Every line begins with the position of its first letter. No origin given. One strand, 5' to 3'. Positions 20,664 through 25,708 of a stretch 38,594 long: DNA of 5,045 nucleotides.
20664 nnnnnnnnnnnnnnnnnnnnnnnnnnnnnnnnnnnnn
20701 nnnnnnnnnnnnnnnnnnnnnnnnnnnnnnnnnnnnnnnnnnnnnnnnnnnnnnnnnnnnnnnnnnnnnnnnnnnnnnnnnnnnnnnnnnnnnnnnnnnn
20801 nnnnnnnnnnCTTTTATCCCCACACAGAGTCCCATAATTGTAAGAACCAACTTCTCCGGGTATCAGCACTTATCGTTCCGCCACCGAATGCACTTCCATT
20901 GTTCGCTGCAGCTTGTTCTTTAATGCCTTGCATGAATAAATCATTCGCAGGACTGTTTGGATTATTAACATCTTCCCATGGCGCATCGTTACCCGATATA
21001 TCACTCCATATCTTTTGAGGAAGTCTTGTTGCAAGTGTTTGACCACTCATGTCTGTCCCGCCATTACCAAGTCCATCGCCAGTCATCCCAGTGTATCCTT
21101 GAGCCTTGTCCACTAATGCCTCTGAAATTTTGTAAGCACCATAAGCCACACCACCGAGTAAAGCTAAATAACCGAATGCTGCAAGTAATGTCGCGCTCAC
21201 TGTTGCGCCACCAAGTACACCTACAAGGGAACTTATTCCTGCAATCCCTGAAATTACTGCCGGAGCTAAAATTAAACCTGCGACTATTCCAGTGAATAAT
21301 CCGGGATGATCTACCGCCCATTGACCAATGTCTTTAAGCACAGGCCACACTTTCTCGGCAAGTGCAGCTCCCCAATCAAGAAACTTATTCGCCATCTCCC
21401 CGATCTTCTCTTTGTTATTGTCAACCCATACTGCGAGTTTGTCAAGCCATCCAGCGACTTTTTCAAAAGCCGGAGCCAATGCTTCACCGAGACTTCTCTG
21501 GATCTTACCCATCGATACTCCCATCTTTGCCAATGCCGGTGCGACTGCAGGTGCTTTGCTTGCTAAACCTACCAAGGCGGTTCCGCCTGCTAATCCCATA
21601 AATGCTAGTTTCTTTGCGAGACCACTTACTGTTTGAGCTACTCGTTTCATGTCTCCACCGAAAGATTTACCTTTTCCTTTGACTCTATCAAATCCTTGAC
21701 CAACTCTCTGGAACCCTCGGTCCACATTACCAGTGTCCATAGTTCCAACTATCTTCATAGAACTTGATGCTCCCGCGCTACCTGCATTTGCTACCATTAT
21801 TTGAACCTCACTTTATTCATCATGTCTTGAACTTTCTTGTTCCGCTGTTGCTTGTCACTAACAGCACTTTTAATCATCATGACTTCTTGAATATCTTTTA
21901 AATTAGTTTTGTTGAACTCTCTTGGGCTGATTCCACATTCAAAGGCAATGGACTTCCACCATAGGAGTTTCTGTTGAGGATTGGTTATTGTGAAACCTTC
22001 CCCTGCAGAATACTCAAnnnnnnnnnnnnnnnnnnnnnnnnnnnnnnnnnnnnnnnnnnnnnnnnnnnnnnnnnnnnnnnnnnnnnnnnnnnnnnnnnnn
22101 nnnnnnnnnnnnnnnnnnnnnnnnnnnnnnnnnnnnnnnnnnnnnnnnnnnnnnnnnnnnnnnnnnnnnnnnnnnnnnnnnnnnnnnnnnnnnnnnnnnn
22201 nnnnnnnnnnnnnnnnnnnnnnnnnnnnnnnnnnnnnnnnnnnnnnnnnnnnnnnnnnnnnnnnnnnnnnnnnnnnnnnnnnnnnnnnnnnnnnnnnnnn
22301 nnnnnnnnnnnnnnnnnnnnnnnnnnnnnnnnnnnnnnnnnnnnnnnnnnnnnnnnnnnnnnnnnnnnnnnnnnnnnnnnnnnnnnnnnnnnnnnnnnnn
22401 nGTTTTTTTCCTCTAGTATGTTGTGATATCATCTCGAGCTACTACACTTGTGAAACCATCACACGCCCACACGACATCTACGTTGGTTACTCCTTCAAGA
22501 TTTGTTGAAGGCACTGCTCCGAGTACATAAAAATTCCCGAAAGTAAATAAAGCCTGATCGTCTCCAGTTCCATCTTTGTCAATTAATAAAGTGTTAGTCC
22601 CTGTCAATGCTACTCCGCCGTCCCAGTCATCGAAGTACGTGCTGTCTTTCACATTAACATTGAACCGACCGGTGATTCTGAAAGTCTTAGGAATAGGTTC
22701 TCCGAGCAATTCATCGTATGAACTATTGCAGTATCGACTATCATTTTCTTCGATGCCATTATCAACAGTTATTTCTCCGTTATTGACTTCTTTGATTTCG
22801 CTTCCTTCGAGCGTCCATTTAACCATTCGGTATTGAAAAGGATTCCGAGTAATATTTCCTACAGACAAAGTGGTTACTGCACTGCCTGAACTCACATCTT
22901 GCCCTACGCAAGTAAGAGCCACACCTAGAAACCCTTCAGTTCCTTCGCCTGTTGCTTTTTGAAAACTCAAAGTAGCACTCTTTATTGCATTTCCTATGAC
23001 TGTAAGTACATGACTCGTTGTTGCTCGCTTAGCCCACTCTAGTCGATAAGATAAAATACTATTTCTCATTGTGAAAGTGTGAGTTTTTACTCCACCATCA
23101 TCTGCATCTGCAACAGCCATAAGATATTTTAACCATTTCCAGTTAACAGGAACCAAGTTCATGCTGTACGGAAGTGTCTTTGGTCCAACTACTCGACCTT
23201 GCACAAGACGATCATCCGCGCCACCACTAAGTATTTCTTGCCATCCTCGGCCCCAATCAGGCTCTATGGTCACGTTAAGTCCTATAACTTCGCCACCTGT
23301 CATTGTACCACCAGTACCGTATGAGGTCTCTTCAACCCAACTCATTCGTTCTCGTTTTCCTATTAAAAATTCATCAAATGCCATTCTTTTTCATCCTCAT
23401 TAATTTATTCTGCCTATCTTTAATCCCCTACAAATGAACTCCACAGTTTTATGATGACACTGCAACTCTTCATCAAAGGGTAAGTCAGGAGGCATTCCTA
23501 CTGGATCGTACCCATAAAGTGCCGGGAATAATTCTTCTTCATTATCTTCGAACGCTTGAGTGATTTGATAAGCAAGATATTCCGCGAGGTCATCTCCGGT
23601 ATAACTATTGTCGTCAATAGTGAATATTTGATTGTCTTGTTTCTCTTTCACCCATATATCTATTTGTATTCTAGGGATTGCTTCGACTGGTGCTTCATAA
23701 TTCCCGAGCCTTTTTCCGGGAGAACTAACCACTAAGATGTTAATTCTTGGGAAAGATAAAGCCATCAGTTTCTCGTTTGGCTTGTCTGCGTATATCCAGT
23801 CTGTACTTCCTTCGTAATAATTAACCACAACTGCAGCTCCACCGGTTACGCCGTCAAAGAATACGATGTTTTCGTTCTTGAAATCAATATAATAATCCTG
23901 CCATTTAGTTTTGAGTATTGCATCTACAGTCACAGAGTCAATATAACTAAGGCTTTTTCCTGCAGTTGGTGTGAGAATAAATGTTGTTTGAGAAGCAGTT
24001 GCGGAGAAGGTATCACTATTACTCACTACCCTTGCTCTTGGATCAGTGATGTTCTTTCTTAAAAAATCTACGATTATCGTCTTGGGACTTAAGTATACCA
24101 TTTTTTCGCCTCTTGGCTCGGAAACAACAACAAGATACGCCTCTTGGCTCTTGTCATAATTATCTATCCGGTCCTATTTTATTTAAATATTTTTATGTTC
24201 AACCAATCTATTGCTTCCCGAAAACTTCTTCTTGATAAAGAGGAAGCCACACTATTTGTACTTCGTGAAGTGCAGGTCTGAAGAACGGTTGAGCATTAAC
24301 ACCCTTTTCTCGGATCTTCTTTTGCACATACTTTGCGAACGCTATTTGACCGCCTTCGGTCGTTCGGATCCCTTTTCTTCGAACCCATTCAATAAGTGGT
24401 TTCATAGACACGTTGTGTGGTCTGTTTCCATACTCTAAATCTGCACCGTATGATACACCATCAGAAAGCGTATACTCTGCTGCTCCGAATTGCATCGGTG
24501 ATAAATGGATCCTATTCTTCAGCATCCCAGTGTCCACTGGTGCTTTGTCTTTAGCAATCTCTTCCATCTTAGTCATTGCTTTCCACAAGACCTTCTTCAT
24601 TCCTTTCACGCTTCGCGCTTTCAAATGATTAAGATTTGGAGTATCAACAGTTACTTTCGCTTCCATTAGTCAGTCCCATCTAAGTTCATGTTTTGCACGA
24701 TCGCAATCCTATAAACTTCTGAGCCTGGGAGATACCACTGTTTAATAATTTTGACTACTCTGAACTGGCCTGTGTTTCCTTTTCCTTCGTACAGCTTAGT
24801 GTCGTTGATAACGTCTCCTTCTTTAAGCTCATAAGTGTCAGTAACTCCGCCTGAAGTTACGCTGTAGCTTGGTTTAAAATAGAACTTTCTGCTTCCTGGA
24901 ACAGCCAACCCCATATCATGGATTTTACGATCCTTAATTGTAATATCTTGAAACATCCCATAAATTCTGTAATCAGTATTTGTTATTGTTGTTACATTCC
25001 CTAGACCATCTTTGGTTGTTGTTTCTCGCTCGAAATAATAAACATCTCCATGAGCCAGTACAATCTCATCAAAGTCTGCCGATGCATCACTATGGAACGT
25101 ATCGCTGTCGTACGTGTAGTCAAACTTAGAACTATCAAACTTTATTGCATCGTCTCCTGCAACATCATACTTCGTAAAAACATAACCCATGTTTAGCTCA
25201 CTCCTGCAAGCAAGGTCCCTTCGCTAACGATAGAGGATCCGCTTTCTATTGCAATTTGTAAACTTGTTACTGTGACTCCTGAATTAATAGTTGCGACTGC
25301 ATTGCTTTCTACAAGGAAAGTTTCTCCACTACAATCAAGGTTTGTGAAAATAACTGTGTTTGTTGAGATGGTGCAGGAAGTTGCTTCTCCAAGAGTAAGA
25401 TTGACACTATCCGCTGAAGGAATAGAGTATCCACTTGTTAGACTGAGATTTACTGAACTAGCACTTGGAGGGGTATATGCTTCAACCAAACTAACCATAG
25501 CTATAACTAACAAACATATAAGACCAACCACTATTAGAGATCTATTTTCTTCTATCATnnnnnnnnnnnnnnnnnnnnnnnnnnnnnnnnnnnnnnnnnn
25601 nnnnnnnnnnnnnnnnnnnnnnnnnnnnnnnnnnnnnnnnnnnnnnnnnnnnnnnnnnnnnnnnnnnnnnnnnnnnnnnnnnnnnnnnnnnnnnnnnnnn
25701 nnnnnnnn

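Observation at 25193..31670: Block of signal-peptide/anchor proteins inserted in the middle of the virion assembly operon, partly AT-rich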

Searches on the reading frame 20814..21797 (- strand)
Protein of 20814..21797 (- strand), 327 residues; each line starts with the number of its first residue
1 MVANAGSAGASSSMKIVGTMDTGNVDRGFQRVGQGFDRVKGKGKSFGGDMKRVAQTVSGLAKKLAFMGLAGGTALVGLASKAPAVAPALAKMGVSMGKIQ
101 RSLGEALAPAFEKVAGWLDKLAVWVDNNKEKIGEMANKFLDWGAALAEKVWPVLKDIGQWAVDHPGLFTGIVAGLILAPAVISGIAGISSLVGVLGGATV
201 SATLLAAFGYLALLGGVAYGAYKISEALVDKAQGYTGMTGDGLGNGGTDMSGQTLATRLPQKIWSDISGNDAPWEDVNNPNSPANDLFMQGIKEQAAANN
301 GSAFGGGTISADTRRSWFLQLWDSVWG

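Call 7: search_protein_families(library=pfam, proteins=[window:20814-21797:-], max_evalue=0.01)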
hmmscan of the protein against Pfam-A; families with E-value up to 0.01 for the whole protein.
window:20814-21797:- (327 aa): 0 families

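Call 56: search_protein_families(library=phrogs, proteins=[window:20814-21797:-], max_evalue=0.05)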
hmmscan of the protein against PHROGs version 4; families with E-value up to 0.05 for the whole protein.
window:20814-21797:- (327 aa): 7 families
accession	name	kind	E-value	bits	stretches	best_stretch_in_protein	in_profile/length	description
phrog_1272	-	tail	1.4e-06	27.3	1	89-234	536-685/1606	tail length tape measure protein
phrog_2013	-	tail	1.5e-06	28.2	1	82-150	229-295/657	lytic tail protein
phrog_167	-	tail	0.00033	19.5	1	23-236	445-631/1555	tail length tape measure protein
phrog_8927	-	tail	0.002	17.2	1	85-203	404-522/1619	tail length tape measure protein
phrog_1535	-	tail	0.0056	15.8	1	113-200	961-1041/1152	tail length tape measure protein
phrog_4200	-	tail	0.0064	16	1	151-221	151-229/732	tail length tape measure protein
phrog_25247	-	other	0.023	14.8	1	101-190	147-236/520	peptidase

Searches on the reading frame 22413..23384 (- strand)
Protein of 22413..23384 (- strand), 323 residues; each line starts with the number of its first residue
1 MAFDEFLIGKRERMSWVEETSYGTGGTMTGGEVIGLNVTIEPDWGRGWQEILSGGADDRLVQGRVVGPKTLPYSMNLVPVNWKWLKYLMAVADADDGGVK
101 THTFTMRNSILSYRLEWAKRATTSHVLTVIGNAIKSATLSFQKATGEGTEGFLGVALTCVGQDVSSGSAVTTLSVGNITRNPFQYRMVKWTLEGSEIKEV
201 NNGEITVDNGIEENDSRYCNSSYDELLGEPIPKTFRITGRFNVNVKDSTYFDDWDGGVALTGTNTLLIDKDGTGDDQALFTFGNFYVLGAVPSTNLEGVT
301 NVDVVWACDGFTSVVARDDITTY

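Call 5: search_protein_families(library=pfam, proteins=[window:22413-23384:-], max_evalue=0.1)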
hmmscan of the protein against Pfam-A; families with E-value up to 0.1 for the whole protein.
window:22413-23384:- (323 aa): 1 family
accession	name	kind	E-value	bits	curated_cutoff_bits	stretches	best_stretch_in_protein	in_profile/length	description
PF18906.5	Phage_tube_2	-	8e-09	35.9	27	1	9-278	1-241/266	Phage tail tube protein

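Call 6: search_protein_families(library=phrogs, proteins=[window:22413-23384:-], max_evalue=0.1)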
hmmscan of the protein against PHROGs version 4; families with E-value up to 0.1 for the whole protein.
window:22413-23384:- (323 aa): 0 families

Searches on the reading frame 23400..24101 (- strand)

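Call 5: search_protein_families(library=pfam, proteins=[window:23400-24101:-], max_evalue=0.1)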
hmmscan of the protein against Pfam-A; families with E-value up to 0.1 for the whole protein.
window:23400-24101:- (233 aa): 1 family
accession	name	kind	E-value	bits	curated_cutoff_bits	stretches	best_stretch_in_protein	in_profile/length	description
PF24390.1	PRTase-CE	-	0.017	15.4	27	1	10-199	34-219/253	PRTase-CE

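Call 6: search_protein_families(library=phrogs, proteins=[window:23400-24101:-], max_evalue=0.1)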
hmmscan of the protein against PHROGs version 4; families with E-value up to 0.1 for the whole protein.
window:23400-24101:- (233 aa): 0 families

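Call 62: search_protein_families(library=ncbifam, proteins=[window:23400-24101:-], max_evalue=0.05)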
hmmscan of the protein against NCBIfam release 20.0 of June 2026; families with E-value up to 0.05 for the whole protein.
window:23400-24101:- (233 aa): 0 families

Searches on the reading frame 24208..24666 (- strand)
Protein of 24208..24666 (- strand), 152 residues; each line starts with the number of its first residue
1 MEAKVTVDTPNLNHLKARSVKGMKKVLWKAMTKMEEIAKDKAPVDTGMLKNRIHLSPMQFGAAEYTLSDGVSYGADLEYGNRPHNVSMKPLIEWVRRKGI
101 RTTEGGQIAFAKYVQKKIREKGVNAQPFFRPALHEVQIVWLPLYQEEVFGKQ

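Call 5: search_protein_families(library=pfam, proteins=[window:24208-24666:-], max_evalue=0.1)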
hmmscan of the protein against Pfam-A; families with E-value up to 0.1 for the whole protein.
window:24208-24666:- (152 aa): 2 families
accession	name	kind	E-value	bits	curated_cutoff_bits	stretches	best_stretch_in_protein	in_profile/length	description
PF04883.17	HK97-gp10_like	-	0.0025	19.2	21.4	1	11-80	6-78/78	Bacteriophage HK97-gp10, putative tail-component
PF19456.4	MobI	-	0.063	13.8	26.6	1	78-121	30-73/116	MobI protein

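Call 6: search_protein_families(library=phrogs, proteins=[window:24208-24666:-], max_evalue=0.1)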
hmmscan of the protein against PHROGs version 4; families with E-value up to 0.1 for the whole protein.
window:24208-24666:- (152 aa): 3 families
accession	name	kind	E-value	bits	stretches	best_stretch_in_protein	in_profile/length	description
phrog_5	-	connector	1.6e-13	52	1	13-137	106-194/239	tail completion or Neck1 protein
phrog_556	-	head and packaging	0.011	16.4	1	1-57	45-99/295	minor head protein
phrog_927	-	connector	0.083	14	0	23-55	28-60/168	tail completion or Neck1 protein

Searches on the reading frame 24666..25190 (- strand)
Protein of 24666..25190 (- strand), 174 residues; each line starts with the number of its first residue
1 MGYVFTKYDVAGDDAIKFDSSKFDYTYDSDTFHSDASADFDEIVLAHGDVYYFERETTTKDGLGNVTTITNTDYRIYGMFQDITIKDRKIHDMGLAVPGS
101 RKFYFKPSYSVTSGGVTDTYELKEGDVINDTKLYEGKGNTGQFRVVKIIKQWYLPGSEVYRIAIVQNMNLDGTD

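Call 5: search_protein_families(library=pfam, proteins=[window:24666-25190:-], max_evalue=0.1)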
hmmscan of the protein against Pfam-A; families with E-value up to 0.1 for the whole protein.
window:24666-25190:- (174 aa): 0 families

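Call 6: search_protein_families(library=phrogs, proteins=[window:24666-25190:-], max_evalue=0.1)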
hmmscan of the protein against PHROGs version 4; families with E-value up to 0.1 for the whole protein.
window:24666-25190:- (174 aa): 0 families

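Call 47: search_solved_structures(query=A3, max_evalue=1)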
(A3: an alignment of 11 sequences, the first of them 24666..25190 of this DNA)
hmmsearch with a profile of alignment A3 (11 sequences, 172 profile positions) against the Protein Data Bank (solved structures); distinct sequences matched with E-value up to 1: 7.
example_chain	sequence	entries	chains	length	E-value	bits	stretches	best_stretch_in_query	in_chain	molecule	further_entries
1qd7_I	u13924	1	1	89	0.25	14.4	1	110-155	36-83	S17 RIBOSOMAL PROTEIN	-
28nt_q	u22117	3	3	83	0.27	14.3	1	120-150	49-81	Small ribosomal subunit protein uS17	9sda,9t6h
1eg0_G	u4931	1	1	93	0.27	14.3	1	111-155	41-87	PROTEIN (S17 RIBOSOMAL PROTEIN)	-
1rip_A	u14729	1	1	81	0.57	13.2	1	111-150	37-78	RIBOSOMAL PROTEIN S17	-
9kzl_A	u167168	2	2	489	0.59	13.2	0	6-50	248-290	Hemocyanin type 1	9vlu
9kzl_B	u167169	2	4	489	0.59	13.2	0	6-50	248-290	Hemocyanin type 1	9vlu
5tyt_A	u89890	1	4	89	0.63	13.1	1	81-149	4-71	Rho guanine nucleotide exchange factor 11, C-X-C chemokine receptor type 2 chimera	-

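Call 62: search_protein_families(library=ncbifam, proteins=[window:24666-25190:-], max_evalue=0.05)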
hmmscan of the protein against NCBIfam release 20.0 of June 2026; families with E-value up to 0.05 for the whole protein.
window:24666-25190:- (174 aa): 1 family
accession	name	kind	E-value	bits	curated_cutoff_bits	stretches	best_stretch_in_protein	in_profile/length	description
TIGR02965.1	xanthine_xdhB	equivalog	0.036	12.2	849.5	1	6-93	273-359/758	xanthine dehydrogenase molybdopterin binding subunit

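Call 63: search_protein_families(library=pfam, alignment_id=A3, max_evalue=0.05)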
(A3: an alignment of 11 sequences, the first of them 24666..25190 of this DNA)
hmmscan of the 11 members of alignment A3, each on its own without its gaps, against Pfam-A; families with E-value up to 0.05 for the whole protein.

A. member 1, window:24666-25190:- (174 aa): 0 families

B. families by the number of members that match (of 11 scanned): 1 family
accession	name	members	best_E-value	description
PF05354.17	Phage_attach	1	0.00073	Phage Head-Tail Attachment protein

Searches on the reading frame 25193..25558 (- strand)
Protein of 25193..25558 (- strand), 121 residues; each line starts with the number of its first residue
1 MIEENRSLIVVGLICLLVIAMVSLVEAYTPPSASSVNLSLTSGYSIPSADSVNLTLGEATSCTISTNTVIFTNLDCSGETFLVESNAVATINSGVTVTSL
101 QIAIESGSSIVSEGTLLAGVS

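Call 5: search_protein_families(library=pfam, proteins=[window:25193-25558:-], max_evalue=0.1)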
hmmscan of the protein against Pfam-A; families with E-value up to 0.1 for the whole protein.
window:25193-25558:- (121 aa): 0 families

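Call 6: search_protein_families(library=phrogs, proteins=[window:25193-25558:-], max_evalue=0.1)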
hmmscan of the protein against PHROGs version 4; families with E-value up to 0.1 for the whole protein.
window:25193-25558:- (121 aa): 0 families

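Call 53: search_protein_representatives(protein=window:25193-25558:-)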
Query: 121 residues. Proteins with E-value up to 0.001 (for the whole library): 23; up to 1e-10: 3; up to 1e-30: 1. The best 23 are listed.
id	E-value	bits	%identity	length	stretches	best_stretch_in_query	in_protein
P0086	2.3e-63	227.1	100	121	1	1-121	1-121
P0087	8.6e-21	90.5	49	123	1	10-121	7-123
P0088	2.4e-11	60.1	43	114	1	14-113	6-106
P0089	2.8e-08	50.3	46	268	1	12-107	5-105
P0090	7.1e-08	49.0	44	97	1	9-91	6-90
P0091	6.1e-07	46.0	36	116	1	14-116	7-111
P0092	6.6e-07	45.9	40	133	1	16-102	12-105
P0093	1.5e-06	44.7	42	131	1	13-71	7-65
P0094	4.4e-06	43.3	39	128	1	14-98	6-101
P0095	1.5e-05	41.5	33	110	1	15-94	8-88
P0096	1.6e-05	41.4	39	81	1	13-81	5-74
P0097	1.9e-05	41.2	35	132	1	7-79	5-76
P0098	4.1e-05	40.1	32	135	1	8-103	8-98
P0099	1.1e-04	38.8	38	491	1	35-116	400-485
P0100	1.4e-04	38.4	44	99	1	6-63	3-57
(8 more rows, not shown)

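Call 62: search_protein_families(library=ncbifam, proteins=[window:25193-25558:-], max_evalue=0.05)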
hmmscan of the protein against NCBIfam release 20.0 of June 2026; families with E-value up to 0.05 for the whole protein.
window:25193-25558:- (121 aa): 0 families
